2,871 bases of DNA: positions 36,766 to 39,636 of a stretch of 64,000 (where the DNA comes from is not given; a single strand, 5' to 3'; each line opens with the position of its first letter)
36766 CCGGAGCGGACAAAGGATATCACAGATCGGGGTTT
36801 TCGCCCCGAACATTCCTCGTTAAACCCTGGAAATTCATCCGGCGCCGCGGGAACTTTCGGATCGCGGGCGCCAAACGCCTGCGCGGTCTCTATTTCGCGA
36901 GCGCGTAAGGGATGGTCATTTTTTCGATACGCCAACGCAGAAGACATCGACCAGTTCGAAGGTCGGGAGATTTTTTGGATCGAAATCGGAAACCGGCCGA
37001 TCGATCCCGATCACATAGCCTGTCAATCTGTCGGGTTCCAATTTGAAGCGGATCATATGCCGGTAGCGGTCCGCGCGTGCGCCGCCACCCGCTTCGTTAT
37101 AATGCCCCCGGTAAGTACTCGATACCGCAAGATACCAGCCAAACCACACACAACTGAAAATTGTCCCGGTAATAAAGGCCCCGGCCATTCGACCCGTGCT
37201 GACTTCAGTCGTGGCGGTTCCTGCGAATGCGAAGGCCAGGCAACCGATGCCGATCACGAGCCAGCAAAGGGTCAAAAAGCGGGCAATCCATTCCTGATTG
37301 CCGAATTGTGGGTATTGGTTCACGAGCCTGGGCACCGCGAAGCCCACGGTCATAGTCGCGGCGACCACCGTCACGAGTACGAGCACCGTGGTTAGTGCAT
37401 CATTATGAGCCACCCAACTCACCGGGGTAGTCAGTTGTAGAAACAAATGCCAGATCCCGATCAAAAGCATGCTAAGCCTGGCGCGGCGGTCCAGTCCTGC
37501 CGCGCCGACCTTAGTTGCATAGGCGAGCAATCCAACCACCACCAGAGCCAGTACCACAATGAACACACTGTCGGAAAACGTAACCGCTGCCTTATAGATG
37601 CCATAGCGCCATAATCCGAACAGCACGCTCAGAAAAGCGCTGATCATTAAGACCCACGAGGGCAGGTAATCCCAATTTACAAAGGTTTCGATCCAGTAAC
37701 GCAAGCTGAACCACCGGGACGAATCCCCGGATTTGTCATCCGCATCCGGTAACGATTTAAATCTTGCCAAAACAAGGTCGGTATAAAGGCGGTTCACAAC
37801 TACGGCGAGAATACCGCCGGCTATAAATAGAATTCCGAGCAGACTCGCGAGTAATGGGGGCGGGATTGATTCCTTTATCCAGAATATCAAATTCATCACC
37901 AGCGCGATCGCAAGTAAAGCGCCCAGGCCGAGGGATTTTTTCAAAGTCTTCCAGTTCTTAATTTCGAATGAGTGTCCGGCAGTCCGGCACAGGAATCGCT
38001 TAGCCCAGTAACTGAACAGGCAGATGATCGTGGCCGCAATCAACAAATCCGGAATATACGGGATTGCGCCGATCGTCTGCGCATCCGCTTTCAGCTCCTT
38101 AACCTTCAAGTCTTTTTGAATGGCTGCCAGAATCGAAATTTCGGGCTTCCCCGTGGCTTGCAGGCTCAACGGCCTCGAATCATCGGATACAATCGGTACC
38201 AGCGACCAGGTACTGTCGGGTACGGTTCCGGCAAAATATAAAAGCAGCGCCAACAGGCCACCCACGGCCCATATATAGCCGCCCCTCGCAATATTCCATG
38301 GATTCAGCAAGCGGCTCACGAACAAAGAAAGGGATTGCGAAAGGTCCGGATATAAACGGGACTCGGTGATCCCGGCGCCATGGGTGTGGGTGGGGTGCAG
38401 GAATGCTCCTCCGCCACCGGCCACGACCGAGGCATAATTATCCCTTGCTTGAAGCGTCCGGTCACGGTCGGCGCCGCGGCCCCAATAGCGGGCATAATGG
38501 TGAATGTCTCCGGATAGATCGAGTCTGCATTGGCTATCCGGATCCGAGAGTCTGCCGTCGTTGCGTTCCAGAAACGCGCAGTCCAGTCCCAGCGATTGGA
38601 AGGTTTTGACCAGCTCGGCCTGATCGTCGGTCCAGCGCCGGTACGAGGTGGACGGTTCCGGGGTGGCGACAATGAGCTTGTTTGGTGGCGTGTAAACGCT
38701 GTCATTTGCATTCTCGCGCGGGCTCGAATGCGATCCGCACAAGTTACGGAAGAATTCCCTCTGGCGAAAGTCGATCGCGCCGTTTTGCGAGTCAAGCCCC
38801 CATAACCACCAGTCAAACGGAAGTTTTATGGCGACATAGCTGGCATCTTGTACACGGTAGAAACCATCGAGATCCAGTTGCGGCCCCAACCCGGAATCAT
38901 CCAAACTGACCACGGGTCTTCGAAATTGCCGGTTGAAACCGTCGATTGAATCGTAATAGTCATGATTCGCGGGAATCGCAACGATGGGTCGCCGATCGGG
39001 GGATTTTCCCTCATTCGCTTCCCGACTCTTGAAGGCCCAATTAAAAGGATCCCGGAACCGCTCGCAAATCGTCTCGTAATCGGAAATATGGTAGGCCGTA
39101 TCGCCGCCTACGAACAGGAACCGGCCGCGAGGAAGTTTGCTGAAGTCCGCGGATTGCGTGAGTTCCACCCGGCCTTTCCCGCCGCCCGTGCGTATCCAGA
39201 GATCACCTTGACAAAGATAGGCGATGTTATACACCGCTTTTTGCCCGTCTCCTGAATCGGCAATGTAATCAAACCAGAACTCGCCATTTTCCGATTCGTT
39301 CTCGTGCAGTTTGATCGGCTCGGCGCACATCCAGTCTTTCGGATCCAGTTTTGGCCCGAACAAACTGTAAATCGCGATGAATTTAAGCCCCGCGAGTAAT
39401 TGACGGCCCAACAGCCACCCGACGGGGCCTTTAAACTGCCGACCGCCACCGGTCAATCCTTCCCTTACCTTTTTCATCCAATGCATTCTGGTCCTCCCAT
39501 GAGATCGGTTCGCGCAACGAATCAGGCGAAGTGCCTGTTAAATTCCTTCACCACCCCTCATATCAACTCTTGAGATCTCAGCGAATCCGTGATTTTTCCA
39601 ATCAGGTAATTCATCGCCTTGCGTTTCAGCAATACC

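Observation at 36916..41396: A two-gene cassette pairs an atypical patatin-like phospholipase with a membrane-embedded metallophosphoesterase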

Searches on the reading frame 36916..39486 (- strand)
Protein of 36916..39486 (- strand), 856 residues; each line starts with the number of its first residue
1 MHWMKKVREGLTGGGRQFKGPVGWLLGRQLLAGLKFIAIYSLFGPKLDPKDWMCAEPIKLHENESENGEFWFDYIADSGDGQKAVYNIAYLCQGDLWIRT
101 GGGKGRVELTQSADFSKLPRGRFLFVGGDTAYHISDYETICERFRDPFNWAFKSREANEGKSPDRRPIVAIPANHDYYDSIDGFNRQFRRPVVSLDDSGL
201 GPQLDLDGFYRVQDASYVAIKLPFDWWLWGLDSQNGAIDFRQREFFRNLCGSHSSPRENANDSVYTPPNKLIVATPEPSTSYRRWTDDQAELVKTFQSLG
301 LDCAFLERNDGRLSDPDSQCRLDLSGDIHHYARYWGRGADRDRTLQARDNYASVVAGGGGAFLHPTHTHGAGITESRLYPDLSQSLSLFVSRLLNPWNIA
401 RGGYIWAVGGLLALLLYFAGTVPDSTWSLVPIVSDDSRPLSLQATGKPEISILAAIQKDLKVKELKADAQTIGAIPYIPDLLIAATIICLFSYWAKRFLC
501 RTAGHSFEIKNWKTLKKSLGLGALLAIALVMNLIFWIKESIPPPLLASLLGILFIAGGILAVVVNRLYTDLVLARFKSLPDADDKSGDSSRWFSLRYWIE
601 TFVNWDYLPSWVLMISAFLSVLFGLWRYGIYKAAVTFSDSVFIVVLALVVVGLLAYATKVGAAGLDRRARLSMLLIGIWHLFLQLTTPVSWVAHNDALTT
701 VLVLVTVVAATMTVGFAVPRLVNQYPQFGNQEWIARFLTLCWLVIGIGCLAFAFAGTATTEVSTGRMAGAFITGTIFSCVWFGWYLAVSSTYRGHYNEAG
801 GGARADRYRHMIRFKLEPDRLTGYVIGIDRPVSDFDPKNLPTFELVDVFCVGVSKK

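Call 3: search_protein_families(library=pfam, proteins=[window:36916-39486:-], max_evalue=1)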
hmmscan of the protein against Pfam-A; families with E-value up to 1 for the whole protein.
window:36916-39486:- (856 aa): 1 family
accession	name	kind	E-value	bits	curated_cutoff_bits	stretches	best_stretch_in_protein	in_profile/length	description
PF25612.1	DUF7940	-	0.0092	17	27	1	509-562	3-60/63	Family of unknown function (DUF7940)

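Call 4: search_protein_families(library=ncbifam, proteins=[window:36916-39486:-], max_evalue=1)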
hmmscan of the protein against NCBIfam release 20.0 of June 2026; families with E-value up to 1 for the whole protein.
window:36916-39486:- (856 aa): 0 families

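Call 5: search_protein_families(library=padloc, proteins=[window:36916-39486:-], max_evalue=1)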
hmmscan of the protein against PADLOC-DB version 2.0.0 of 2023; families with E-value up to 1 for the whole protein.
window:36916-39486:- (856 aa): 0 families

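Call 6: find_homologous_proteins(query=window:36916-39486:-)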
Query window:36916-39486:- (856 aa): 1079 proteins with E <= 0.001 among 8000 candidates; the best 120 are listed.
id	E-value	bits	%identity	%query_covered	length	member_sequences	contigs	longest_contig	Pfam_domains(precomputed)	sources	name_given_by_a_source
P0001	0.0e+0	2005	100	100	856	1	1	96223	-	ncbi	ncbi:MAG: hypothetical protein ACRERU_12795 [Methylococcales bacterium]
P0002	0.0e+0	1473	76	100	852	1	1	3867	-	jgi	jgi:hypothetical protein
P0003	0.0e+0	1385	71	100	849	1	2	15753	-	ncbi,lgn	-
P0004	2.4e-225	769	46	98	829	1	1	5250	-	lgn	-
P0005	3.8e-225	768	46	98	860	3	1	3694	-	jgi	jgi:hypothetical protein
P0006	1.9e-224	766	44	99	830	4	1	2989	-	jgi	jgi:hypothetical protein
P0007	2.1e-218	746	44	98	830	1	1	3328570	-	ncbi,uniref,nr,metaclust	ncbi:hypothetical protein [Nitrosococcus watsonii]|uniref:Calcineurin-like phosphoesterase domain-co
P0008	4.4e-218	745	44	99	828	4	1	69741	-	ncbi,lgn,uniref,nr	ncbi:hypothetical protein [Nitrosococcus oceani]|uniref:hypothetical protein n=1 Tax=Nitrosococcus o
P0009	4.5e-218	745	45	98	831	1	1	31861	-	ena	-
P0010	6.7e-217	741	45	98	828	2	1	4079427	-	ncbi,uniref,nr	ncbi:conserved hypothetical protein [Nitrosococcus halophilus Nc 4]|uniref:Calcineurin-like phosphoe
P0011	1.6e-215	736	44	98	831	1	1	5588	-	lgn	-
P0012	8.3e-213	727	44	98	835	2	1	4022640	-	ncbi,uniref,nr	ncbi:hypothetical protein E3U44_16585 [Nitrosococcus wardiae]|uniref:Calcineurin-like phosphoesteras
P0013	1.7e-207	710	42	99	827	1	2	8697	-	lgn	-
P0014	7.3e-205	701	44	92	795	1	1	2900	-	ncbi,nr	ncbi:MAG: hypothetical protein LC647_02380, partial [Beggiatoa sp.]|nr:hypothetical protein [Beggiat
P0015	1.6e-201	690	43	98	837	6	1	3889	-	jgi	jgi:hypothetical protein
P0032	9.0e-188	645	41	99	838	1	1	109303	-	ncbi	ncbi:MAG: hypothetical protein V9G14_03755 [Cypionkella sp.]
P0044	4.1e-184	632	43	98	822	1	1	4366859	-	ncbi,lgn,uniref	ncbi:hypothetical protein [Methylomicrobium lacus]|uniref:hypothetical protein n=1 Tax=Methylomicrob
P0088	1.4e-170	588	40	98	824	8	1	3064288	-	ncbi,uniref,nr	ncbi:hypothetical protein SAMN06296273_0785 [Nitrosomonas ureae]|uniref:Calcineurin-like phosphoeste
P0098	2.9e-159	550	37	97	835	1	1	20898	-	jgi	jgi:hypothetical protein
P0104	8.8e-153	529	37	98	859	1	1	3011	PF00149.34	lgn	-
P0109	3.2e-149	517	38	97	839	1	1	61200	-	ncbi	ncbi:MAG: hypothetical protein ABUT39_22880 [Acidobacteriota bacterium]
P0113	9.6e-148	512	38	97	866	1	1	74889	-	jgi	jgi:hypothetical protein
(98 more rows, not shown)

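Call 7: search_solved_structures(query=window:36916-39486:-, max_evalue=10, show_alignments=2)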
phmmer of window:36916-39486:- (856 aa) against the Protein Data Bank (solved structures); distinct sequences matched with E-value up to 10: 0.

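Call 12: find_related_loci(query=A1, collection=genome_contigs, flank=10000)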
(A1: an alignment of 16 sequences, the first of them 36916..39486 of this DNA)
Query A1 (856 aa) in genome_contigs; peptide patterns used: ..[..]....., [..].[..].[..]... (x = any residue, [..] = any of these).
597 stretches matched a pattern; 178 encode a relative of the query (tblastn E <= 1e-3); the best 80 are kept; 79 distinct loci.
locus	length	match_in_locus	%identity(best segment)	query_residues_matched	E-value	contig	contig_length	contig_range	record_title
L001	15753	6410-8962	71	1-856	0e+0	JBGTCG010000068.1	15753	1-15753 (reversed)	MAG: Methylococcales bacterium isolate JTS-RE114 k141_5803361, whole genome shotgun sequence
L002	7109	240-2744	43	3-851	0e+0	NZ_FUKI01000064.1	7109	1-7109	Crenothrix polyspora isolate RSM_CP1, whole genome shotgun sequence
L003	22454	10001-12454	43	18-853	0e+0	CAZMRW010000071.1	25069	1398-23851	MAG TPA_asm: uncultured Methylococcaceae bacterium isolate binchicken_co245_326 genome assembly, contig: NODE_1836_lengt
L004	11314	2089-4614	44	17-855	0e+0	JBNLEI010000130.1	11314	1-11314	MAG: Methylococcaceae bacterium isolate C1C2.bin.3.orig k141_2873823, whole genome shotgun sequence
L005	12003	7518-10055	41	16-851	0e+0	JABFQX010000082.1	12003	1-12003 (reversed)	MAG: Methyloglobulus sp. isolate P-RSF-IL-05 seq_1947, whole genome shotgun sequence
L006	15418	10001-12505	41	4-851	0e+0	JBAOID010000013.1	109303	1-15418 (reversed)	MAG: Cypionkella sp. isolate AS_Ams2_Bin34 np2-np3_contig_13156, whole genome shotgun sequence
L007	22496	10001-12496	41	16-855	0e+0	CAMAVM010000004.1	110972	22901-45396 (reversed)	MAG: Methylomagnum ishizawai isolate MaH-09apr19-11 genome assembly, contig: MaH-09apr19-C211, whole genome shotgun sequ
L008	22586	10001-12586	41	17-851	1e-180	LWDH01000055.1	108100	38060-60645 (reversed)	MAG: Proteobacteria bacterium SG_bin4 81, whole genome shotgun sequence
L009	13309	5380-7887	42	16-856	0e+0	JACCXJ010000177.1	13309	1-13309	MAG: Gammaproteobacteria bacterium isolate MGR_bin175 SD2897-2912_k127_7968318, whole genome shotgun sequence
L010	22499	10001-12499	40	19-856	7e-180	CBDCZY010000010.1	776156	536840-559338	MAG: Methylococcales bacterium isolate 882889bd-b10d-485d-b87d-ebbccd635181 genome assembly, contig: contig_10, whole ge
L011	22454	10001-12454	40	16-851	4e-180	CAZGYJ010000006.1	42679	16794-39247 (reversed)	MAG TPA_asm: uncultured Methylomonas sp. isolate SRP163575_co2_99 genome assembly, contig: NODE_969_length_42679_cov_44.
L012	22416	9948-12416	40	13-855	2e-179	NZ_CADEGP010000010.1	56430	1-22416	MAG: uncultured Nitrosomonas sp. isolate Nitrosomonas sp. RBC090, whole genome shotgun sequence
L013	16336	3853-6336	40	13-856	9e-178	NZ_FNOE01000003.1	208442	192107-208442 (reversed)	Nitrosomonas oligotropha strain Nm75, whole genome shotgun sequence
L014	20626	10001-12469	39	13-855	3e-177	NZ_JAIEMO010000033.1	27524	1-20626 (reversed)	MAG: Nitrosomonas sp. isolate co.spades.CONCOCT.2.5kb_090 c_000000000074, whole genome shotgun sequence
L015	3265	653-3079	42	16-851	0e+0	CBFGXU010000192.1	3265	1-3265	MAG TPA_asm: uncultured Nitrosomonas sp. isolate SRR32277357_concoct_63 genome assembly, contig: ERZ27321080.12339, whol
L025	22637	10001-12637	35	5-845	2e-143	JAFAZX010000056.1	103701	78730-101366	MAG: Acidobacteriota bacterium isolate CP_BM_RX_R9_16 BM_RX_R9_k147_771882, whole genome shotgun sequence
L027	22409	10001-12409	36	18-849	2e-139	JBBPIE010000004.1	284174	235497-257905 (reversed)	MAG: Candidatus Onstottus arcticum isolate BPF1-18-20_bin_3 NODE_5_length_284174_cov_42.569884, whole genome shotgun seq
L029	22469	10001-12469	39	13-851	4e-172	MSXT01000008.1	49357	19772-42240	MAG: Proteobacteria bacterium ST_bin16 443, whole genome shotgun sequence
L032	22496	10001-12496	36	18-851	1e-137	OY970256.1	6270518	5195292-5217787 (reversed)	MAG: Pyrinomonadaceae bacterium isolate MFD09212.bin.c.2 genome assembly, chromosome: 1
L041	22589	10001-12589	41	17-851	3e-177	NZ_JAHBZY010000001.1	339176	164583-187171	MAG: Nitrosomonas sp. isolate ACE_PRO53 PRO53_1, whole genome shotgun sequence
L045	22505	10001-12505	40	17-851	0e+0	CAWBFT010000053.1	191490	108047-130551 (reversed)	MAG: uncultured Gammaproteobacteria bacterium isolate MFD04716.bin.2.275 genome assembly, contig: contig_91016, whole ge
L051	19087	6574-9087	40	16-856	0e+0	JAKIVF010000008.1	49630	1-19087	MAG: Methylococcaceae bacterium isolate D100SM.bin.9 NODE_312_length_49630_cov_4.489142, whole genome shotgun sequence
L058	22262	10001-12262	46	10-845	2e-110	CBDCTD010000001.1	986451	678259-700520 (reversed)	MAG: Bryobacterales bacterium isolate 4c556f70-15f0-4db9-9a41-0f3818de793c genome assembly, contig: contig_1, whole geno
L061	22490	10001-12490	35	16-851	2e-137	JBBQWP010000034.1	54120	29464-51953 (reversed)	MAG: Pyrinomonadales bacterium isolate Co_metawrap_2064 Cmw_2064_k141_22089044_length_54120_cov_12.9982, whole genome sh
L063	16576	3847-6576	45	16-851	3e-107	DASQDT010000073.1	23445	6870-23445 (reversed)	MAG TPA_asm: Pyrinomonadaceae bacterium isolate SMAG_U11734 k141_590833, whole genome shotgun sequence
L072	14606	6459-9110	35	11-829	2e-135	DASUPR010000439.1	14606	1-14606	MAG TPA_asm: Pyrinomonadaceae bacterium isolate SMAG_U1660 k141_716063, whole genome shotgun sequence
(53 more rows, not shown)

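Call 28: search_protein_families(library=pfam, proteins=[L027:8431-9900:+, L051:2893-6378:-, L001:2834-4117:+, L001:10426-11916:+, L029:12584-13063:-], max_evalue=0.001)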
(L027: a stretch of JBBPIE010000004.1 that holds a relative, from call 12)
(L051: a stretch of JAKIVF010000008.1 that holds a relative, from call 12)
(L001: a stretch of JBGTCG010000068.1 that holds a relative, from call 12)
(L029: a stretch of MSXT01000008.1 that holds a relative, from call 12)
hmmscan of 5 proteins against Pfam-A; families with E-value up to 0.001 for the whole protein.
L027:8431-9900:+ (489 aa): 2 families
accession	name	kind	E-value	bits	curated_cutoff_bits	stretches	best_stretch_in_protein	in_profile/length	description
PF04030.19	ALO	-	1.9e-23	83.9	23.1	1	207-484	1-257/258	D-arabinono-1,4-lactone oxidase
PF01565.28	FAD_binding_4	-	1.9e-21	76.7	26.4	1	23-163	3-138/139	FAD binding domain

L051:2893-6378:- (1161 aa): 7 families
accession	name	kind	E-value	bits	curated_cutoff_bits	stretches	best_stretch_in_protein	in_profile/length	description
PF00732.25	GMC_oxred_N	-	2.1e-14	54.3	23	1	32-315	14-200/218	GMC oxidoreductase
PF05199.19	GMC_oxred_C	-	1.3e-11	45.6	24.6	1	511-573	84-139/139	GMC oxidoreductase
PF00561.26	Abhydrolase_1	-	8.4e-09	35.9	25.8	1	852-943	2-84/245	alpha/beta hydrolase fold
PF07992.20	Pyr_redox_2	-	7e-08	32.7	26.1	1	15-74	1-60/291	Pyridine nucleotide-disulphide oxidoreductase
PF01266.30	DAO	-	1.3e-06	28.6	27.9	0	16-52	1-37/353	FAD dependent oxidoreductase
PF00890.30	FAD_binding_2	-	9.9e-06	25.4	20.4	1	16-51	1-36/414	FAD binding domain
PF13450.12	NAD_binding_8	-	2.6e-05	24.9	21.9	1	19-48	1-30/68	NAD(P)-binding Rossmann-like domain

L001:2834-4117:+ (427 aa): 1 family
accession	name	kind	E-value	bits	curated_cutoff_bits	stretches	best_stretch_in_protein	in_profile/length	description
PF00375.23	SDF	-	1.4e-84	284.8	27.9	1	7-424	1-386/387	Sodium:dicarboxylate symporter family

L001:10426-11916:+ (496 aa): 3 families
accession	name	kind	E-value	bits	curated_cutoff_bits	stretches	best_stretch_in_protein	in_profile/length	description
PF00152.25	tRNA-synt_2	-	2.5e-94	316.3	25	1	153-492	1-307/308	tRNA synthetases class II (D, K and N)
PF01336.31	tRNA_anti-codon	-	2.1e-16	60.1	27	1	59-137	1-75/75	OB-fold nucleic acid binding domain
PF01409.25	tRNA-synt_2d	-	3.5e-06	27.1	19.8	1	245-319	104-177/246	tRNA synthetases class II core domain (F)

L029:12584-13063:- (159 aa): 0 families

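Call 33: search_solved_structures(query=A3, max_evalue=10, show_alignments=3)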
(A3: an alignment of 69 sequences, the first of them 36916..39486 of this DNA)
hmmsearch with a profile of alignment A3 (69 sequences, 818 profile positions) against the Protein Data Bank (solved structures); distinct sequences matched with E-value up to 10: 13.
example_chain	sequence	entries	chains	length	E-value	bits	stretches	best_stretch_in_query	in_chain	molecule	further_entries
8yq5_E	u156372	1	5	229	0.73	11.3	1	478-588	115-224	de novo designed ion channel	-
8yq6_E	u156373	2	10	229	1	10.8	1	478-590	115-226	de novo designed ion channel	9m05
2f93_B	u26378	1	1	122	1.6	10.2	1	574-620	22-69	Sensory rhodopsin II transducer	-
4gyc_B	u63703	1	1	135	1.9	10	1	574-620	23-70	Sensory rhodopsin II transducer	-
5jjj_B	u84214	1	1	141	2.4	9.6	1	574-620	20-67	Sensory rhodopsin II transducer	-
6b85_J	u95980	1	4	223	2.7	9.4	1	489-565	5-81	TMHC4_R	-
5jjn_B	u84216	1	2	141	2.7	9.4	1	574-620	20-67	Sensory rhodopsin II transducer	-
7zcm_B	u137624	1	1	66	2.8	9.4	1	575-620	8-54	Sensory rhodopsin II transducer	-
11kc_A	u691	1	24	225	2.8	9.4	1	490-565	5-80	Designed nanoparticle O43-TM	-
2f95_B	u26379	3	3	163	3.1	9.2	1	574-620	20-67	Sensory rhodopsin II transducer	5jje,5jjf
7qha_B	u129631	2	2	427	4.3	8.8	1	503-672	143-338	Putative TRAP-type C4-dicarboxylate transport system, large permease component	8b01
1h2s_B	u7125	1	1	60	4.8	8.6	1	576-620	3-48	SENSORY RHODOPSIN II TRANSDUCER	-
6rz4_A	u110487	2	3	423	5.9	8.3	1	524-657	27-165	Cysteinyl leukotriene receptor 1,Soluble cytochrome b562,Cysteinyl leukotriene receptor 1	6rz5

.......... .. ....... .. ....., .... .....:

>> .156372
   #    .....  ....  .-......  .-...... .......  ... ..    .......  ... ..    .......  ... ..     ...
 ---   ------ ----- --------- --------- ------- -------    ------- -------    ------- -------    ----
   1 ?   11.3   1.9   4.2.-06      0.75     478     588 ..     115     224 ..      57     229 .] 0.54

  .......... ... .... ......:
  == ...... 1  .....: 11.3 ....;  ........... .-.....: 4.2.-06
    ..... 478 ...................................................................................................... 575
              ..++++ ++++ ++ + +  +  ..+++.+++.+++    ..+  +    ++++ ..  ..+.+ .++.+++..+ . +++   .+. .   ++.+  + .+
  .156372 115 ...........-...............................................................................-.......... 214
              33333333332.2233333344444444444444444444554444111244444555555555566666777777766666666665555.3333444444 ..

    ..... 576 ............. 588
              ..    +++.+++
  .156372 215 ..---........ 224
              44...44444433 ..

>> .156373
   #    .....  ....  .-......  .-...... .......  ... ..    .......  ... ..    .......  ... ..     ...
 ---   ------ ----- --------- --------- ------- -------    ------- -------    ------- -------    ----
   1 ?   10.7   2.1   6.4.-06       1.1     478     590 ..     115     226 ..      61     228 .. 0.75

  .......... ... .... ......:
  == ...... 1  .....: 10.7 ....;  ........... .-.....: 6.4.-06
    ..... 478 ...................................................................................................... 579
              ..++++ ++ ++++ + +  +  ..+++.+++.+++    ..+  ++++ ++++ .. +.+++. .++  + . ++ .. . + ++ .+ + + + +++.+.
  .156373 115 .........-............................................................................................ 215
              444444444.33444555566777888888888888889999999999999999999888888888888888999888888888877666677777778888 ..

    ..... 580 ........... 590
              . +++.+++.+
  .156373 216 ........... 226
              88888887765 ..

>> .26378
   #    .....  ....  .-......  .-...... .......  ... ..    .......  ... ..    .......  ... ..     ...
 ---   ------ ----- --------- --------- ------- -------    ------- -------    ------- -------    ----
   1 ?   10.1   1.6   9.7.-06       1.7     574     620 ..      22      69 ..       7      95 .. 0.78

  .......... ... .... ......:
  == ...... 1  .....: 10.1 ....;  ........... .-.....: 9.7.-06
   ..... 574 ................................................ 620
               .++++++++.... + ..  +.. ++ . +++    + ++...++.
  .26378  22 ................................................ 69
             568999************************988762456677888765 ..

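Call 37: search_protein_families(library=pfam, alignment_id=A1, max_evalue=0.1)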
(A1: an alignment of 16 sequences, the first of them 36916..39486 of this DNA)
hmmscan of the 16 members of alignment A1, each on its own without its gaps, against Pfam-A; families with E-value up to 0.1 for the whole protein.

A. member 1, window:36916-39486:- (856 aa): 1 family
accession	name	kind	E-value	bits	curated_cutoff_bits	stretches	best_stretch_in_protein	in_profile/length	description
PF25612.1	DUF7940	-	0.0092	17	27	1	509-562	3-60/63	Family of unknown function (DUF7940)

B. families by the number of members that match (of 16 scanned): 5 families
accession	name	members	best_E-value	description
PF00149.33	Metallophos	10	3.6e-05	Calcineurin-like phosphoesterase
PF02554.20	CstA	1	0.0013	Carbon starvation protein CstA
PF25612.1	DUF7940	1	0.0092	Family of unknown function (DUF7940)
PF21165.2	FGFR3_TM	1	0.014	Fibroblast growth factor receptor 3 transmembrane domain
PF15466.11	DUF4635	1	0.021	Domain of unknown function (DUF4635)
